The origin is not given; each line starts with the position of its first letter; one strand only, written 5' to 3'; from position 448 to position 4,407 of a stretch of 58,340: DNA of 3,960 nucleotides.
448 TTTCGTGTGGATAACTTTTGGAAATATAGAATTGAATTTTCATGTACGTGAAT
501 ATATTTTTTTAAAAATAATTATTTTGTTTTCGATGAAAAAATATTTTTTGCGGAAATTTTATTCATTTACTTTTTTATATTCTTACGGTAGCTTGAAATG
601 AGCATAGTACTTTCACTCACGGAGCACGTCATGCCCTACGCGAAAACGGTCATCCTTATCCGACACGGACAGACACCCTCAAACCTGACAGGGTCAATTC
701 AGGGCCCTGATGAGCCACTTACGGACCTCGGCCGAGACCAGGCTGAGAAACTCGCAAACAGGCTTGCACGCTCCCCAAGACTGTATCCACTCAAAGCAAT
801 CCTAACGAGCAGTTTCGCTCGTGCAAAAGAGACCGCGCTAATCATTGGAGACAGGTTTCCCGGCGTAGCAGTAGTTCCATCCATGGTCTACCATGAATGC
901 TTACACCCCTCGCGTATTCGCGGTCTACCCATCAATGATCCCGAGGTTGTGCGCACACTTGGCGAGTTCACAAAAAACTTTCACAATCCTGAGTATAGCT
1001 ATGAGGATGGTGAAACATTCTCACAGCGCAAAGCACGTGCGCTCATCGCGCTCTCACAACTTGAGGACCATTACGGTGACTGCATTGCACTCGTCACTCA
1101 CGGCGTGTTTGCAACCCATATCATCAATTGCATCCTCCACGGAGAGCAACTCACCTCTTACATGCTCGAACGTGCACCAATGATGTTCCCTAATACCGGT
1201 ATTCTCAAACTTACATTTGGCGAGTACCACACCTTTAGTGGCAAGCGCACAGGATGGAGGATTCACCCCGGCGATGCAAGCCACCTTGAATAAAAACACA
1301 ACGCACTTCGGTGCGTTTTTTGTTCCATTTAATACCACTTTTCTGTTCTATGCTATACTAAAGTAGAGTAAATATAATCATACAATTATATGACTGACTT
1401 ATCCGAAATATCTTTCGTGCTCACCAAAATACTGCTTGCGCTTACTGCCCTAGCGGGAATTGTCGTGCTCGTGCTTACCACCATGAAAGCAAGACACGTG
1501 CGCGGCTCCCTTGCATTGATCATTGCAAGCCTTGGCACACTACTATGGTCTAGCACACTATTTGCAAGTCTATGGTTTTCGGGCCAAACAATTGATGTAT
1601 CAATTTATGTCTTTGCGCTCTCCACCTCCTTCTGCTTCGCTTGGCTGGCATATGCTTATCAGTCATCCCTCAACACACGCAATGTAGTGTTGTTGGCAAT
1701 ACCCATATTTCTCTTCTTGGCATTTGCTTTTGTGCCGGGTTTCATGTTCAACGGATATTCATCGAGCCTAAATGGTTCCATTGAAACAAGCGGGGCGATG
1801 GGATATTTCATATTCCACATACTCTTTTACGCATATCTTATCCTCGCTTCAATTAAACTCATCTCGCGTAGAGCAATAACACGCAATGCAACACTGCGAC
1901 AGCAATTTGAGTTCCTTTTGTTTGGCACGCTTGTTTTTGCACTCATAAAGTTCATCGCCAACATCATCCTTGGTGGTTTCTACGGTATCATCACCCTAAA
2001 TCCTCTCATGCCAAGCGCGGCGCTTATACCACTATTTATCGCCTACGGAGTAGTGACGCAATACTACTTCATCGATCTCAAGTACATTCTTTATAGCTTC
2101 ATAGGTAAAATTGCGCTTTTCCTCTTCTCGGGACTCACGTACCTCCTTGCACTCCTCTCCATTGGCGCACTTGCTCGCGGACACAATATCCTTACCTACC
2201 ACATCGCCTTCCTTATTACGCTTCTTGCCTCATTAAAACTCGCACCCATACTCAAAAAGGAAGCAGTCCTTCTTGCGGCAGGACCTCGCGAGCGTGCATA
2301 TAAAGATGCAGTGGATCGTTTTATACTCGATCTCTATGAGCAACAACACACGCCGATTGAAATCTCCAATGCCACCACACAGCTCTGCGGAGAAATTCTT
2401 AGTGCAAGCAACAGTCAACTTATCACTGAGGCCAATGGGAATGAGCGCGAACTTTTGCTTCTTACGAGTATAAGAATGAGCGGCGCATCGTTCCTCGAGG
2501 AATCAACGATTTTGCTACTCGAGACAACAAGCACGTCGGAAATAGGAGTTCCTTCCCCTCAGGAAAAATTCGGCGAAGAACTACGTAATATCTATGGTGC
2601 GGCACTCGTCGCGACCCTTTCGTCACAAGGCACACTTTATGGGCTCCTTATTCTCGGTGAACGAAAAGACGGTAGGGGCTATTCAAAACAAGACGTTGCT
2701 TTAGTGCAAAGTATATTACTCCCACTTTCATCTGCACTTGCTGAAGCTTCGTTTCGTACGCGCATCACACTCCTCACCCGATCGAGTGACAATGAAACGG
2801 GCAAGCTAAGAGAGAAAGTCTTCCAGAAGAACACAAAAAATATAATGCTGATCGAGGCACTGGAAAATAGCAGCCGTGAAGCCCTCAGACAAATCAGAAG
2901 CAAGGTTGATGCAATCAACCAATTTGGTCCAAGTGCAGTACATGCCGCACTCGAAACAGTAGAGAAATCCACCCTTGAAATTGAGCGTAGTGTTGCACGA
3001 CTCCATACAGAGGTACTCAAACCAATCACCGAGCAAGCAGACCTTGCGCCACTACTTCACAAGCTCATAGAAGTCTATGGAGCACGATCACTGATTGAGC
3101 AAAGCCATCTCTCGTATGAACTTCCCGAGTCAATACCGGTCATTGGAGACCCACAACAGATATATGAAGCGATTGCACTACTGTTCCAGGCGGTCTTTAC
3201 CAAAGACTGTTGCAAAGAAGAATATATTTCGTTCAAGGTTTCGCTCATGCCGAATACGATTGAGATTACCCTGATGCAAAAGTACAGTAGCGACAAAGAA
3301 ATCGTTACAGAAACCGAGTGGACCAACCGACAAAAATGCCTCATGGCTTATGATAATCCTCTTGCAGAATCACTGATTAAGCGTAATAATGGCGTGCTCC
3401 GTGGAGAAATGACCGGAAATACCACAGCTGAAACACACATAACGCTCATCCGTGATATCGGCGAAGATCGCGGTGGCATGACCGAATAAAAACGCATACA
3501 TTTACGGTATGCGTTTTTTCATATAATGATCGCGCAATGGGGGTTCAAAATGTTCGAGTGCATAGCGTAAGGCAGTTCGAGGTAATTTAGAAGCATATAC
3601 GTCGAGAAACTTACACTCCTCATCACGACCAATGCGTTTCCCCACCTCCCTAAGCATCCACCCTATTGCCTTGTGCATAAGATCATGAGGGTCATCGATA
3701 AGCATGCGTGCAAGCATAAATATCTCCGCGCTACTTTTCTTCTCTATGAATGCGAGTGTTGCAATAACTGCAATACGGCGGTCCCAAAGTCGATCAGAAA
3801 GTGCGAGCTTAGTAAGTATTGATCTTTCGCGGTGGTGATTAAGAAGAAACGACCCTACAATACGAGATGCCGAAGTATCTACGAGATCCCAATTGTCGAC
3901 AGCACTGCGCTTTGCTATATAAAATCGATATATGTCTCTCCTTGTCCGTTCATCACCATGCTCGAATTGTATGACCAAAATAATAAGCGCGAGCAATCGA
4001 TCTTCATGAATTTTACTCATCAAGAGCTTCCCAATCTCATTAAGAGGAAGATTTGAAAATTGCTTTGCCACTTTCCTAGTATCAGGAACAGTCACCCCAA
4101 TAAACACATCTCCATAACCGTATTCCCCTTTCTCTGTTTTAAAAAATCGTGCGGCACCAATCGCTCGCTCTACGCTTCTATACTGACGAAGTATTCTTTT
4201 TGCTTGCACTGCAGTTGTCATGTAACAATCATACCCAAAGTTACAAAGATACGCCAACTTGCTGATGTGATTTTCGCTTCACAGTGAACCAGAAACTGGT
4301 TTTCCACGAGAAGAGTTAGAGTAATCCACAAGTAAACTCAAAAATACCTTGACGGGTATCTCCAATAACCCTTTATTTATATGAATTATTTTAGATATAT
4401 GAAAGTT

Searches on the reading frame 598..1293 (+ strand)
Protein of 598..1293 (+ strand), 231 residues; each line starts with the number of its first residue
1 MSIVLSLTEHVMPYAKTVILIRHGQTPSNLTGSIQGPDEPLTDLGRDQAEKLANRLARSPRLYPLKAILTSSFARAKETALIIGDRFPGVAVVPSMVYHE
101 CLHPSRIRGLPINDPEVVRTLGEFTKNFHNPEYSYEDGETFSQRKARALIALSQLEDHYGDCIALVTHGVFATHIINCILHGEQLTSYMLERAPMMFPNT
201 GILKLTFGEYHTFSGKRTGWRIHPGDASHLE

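Call 28: search_protein_families(library=pfam, proteins=[window:598-1293:+])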
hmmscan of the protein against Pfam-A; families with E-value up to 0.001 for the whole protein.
window:598-1293:+ (231 aa): 1 family
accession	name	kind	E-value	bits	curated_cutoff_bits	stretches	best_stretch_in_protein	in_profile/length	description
PF00300.27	His_Phos_1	-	4.1e-24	85.8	21.7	1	18-210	1-184/194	Histidine phosphatase superfamily (branch 1)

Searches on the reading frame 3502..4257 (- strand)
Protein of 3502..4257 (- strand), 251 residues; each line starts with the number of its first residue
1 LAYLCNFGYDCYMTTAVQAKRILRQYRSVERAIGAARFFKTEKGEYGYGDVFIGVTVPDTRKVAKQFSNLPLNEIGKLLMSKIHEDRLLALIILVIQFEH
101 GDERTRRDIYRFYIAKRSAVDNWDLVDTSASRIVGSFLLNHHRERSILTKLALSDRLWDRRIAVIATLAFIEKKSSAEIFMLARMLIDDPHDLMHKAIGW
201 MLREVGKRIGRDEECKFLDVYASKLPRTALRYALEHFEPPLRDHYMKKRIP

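Call 28: search_protein_families(library=pfam, proteins=[window:3502-4257:-])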
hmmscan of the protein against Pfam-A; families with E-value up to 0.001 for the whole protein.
window:3502-4257:- (251 aa): 1 family
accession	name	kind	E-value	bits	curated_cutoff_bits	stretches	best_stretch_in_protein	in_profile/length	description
PF08713.17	DNA_alkylation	-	2.3e-52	178.2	21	1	22-237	4-213/213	DNA alkylation repair enzyme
